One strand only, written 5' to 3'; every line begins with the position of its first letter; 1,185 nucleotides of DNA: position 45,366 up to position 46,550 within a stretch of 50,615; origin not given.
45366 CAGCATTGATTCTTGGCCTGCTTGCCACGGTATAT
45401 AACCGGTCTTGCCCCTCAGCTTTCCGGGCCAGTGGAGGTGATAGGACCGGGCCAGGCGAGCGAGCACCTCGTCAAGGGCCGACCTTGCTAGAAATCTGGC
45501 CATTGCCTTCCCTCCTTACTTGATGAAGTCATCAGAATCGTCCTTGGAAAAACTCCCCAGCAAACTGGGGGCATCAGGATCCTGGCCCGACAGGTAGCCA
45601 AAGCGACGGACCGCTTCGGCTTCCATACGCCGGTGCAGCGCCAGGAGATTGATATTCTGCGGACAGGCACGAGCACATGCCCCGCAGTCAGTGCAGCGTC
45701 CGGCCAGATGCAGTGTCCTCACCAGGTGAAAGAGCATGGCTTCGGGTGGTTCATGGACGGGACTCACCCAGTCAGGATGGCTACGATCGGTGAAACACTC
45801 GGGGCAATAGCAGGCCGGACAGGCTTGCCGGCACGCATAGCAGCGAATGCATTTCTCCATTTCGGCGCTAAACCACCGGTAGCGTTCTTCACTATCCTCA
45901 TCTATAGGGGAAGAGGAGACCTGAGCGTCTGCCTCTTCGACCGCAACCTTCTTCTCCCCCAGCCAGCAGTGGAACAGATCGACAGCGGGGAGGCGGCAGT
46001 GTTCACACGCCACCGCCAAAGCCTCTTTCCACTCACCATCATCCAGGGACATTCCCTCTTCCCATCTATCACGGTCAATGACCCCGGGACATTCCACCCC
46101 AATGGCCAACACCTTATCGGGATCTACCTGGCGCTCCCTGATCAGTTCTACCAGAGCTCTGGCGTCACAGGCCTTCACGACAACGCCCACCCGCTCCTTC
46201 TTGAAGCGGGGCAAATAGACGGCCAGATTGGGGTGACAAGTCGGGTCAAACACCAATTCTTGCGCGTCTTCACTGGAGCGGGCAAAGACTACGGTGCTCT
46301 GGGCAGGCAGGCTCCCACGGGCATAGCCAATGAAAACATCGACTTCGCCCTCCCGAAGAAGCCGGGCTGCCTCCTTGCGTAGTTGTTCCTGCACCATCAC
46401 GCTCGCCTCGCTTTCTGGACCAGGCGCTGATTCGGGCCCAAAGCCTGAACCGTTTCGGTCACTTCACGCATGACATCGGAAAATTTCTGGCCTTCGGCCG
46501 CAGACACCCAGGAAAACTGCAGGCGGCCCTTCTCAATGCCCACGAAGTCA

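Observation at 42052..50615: Seven-gene operon joining an HdrA-type giant flavoprotein, MvhD, a Flx-like NAD(P)H module and MetV-MetF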

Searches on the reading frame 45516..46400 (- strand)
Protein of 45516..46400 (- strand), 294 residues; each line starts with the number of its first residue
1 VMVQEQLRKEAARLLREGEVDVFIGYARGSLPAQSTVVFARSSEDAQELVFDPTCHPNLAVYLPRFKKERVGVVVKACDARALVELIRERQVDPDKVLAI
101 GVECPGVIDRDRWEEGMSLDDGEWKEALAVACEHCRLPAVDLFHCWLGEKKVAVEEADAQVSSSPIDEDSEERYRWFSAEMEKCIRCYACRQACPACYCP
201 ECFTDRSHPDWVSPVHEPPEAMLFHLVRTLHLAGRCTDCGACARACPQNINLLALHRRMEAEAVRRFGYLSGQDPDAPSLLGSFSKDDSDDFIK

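Call 4: search_protein_families(library=pfam, proteins=[window:45516-46400:-], max_evalue=0.001)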
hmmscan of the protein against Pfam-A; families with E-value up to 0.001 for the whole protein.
window:45516-46400:- (294 aa): 6 families
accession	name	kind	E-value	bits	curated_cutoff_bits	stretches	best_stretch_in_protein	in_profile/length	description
PF00037.32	Fer4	-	1e-08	35.1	21.1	1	234-249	6-21/24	4Fe-4S binding domain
PF12797.12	Fer4_2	-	4.2e-08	33.1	24.5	2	180-196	6-22/22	4Fe-4S binding domain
PF13187.11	Fer4_9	-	1.6e-06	28.5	27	1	183-249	1-50/52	4Fe-4S dicluster domain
PF13183.11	Fer4_8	-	3.4e-05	24.7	27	1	180-250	1-68/68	4Fe-4S dicluster domain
PF04432.18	FrhB_FdhB_C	-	0.00012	22.4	23.3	1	69-189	2-100/150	Coenzyme F420 hydrogenase/dehydrogenase, beta subunit C terminus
PF13237.11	Fer4_10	-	0.00033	21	25.5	0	234-251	7-22/53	4Fe-4S dicluster domain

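Call 28: search_solved_structures(query=window:45516-46400:-, max_evalue=0.1)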
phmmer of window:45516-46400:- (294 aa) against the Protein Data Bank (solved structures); distinct sequences matched with E-value up to 0.1: 9.
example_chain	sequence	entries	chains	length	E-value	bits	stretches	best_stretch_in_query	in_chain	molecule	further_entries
9t1s_M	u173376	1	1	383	3.2e-29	105.3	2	176-283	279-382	formate dehydrogenase (coenzyme F420)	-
7bkb_E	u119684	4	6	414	1.9e-28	102.8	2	171-278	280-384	Formate dehydrogenase, beta subunit (F420)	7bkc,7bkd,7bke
8rvu_E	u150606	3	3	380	2.7e-25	92.4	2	166-281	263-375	Formate dehydrogenase, beta subunit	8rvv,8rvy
2fug_9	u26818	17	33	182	0.00012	24.6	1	147-254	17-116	NADH-quinone oxidoreductase chain 9 | NADH-QUINONE OXIDOREDUCTASE SUBUNIT 9 | NADH-quinone oxidoreductase subunit I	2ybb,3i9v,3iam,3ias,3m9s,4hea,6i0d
8e9g_I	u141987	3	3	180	0.0037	19.8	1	178-253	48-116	NADH-quinone oxidoreductase subunit I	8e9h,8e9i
9nez_B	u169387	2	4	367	0.028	16.9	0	174-202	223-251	Sulfhydrogenase 1 subunit beta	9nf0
1clf_A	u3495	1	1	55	0.034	16.6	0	232-249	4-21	FERREDOXIN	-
9lay_B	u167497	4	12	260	0.044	16.2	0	182-264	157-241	4Fe-4S ferredoxin iron-sulfur binding domain protein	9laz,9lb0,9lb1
9bt4_G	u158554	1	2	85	0.077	15.4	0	228-248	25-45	Pyruvate:Ferredoxin Oxidoreductase, subunit delta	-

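Call 61: search_protein_families(library=ncbifam, proteins=[window:45516-46400:-], max_evalue=0.00001)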
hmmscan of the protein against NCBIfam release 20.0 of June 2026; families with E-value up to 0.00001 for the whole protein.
window:45516-46400:- (294 aa): 2 families
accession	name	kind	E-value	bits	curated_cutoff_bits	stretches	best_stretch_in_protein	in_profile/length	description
TIGR02936.1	fdxN_nitrog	equivalog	4e-06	26.9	80.55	0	154-197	43-86/91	ferredoxin III, nif-specific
TIGR00273.1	TIGR00273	equivalog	4.8e-06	25.7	444.8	0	182-268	293-376/432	LutB/LldF family L-lactate oxidation iron-sulfur protein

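Call 63: search_solved_structures(query=window:45516-46400:-, max_evalue=1e-20, show_alignments=1)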
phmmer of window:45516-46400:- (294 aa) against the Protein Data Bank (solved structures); distinct sequences matched with E-value up to 1e-20: 3.
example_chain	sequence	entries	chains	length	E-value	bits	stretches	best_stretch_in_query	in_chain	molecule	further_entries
9t1s_M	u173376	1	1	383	3.2e-29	105.3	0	176-283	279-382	formate dehydrogenase (coenzyme F420)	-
7bkb_E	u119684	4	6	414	1.9e-28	102.8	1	171-278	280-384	Formate dehydrogenase, beta subunit (F420)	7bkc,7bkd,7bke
8rvu_E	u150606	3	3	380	2.7e-25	92.4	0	166-281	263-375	Formate dehydrogenase, beta subunit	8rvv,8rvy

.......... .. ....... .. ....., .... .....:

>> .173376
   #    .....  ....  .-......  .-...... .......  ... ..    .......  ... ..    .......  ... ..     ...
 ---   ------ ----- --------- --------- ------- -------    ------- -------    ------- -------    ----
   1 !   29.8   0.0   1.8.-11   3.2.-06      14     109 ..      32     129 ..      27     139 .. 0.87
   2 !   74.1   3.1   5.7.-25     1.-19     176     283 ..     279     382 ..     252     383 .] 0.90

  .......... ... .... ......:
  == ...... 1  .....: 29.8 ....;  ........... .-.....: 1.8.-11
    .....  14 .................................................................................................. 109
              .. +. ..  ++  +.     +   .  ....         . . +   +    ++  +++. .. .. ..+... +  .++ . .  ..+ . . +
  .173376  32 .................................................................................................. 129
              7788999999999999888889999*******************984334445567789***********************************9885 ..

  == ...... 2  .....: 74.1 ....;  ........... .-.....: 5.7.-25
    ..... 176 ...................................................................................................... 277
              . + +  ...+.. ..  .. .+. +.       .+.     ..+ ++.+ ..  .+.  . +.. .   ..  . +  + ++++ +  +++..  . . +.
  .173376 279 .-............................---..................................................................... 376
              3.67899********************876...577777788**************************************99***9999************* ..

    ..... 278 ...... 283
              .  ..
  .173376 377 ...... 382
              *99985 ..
